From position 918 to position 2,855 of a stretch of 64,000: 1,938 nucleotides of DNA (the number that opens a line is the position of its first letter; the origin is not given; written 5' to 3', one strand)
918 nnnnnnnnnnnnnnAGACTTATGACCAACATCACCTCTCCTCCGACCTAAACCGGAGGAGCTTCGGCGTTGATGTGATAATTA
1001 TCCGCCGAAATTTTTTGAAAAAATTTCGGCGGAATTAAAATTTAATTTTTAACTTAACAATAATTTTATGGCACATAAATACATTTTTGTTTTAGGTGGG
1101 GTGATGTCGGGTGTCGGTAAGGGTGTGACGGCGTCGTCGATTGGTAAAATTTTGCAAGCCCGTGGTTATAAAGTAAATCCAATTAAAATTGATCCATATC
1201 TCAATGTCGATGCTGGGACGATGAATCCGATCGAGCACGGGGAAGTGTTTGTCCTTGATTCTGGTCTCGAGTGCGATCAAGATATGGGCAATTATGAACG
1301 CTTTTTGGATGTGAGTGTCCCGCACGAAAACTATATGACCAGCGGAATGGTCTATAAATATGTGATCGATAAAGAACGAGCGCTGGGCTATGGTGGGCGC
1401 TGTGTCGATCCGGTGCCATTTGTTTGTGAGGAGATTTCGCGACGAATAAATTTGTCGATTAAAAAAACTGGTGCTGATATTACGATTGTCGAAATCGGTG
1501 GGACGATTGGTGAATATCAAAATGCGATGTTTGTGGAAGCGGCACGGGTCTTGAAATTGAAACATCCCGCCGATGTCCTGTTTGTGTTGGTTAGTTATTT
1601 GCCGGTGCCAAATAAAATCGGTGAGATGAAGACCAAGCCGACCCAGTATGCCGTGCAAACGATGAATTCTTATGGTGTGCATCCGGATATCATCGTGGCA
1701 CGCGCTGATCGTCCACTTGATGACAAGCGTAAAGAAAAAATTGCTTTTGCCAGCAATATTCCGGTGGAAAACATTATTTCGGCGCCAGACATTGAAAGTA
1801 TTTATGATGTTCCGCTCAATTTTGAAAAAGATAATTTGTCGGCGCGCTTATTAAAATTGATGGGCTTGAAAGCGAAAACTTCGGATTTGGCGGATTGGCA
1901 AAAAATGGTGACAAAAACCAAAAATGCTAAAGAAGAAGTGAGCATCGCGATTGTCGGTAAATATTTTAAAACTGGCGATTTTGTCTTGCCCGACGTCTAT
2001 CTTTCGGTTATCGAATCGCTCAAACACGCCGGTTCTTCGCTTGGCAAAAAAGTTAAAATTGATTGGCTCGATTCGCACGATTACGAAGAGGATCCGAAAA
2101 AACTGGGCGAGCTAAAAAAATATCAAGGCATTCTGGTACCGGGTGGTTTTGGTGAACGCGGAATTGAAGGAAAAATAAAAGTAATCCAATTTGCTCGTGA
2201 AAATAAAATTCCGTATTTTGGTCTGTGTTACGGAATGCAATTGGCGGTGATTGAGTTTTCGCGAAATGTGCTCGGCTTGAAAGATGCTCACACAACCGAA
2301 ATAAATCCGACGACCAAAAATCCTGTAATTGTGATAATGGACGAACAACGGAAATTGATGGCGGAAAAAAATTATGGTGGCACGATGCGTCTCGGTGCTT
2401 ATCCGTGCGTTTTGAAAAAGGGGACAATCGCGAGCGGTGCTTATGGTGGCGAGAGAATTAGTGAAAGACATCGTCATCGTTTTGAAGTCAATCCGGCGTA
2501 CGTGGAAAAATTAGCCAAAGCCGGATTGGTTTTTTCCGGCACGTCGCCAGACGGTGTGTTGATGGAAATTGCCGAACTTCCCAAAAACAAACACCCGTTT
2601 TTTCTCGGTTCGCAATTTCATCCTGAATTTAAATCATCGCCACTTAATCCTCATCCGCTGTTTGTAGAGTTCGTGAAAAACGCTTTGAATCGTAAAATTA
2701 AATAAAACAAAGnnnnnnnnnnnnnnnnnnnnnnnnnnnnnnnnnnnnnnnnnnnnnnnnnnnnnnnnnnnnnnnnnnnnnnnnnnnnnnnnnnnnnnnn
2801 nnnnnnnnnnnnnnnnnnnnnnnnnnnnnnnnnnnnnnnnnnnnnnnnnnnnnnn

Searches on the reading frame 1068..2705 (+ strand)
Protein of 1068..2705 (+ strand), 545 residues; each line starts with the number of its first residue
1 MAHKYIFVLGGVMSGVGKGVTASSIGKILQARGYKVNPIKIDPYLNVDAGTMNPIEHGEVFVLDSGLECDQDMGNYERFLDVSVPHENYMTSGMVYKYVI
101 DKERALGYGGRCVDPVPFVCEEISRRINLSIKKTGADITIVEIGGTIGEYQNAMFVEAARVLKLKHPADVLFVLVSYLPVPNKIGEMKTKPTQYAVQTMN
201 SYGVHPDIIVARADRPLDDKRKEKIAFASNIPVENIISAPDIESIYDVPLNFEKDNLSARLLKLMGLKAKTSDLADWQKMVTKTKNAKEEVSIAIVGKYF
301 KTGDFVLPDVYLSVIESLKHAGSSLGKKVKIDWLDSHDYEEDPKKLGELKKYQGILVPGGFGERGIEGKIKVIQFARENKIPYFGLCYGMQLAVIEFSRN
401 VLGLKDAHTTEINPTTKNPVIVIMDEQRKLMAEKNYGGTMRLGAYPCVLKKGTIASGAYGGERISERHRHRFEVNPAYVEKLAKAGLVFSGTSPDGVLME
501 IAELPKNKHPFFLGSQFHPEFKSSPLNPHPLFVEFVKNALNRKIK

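Call 74: find_encoding_contigs(protein=window:1068-2705:+, flank=10000, max_places=2)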
Protein window:1068-2705:+ (545 aa): no gene with exactly this product is on record in the collection.
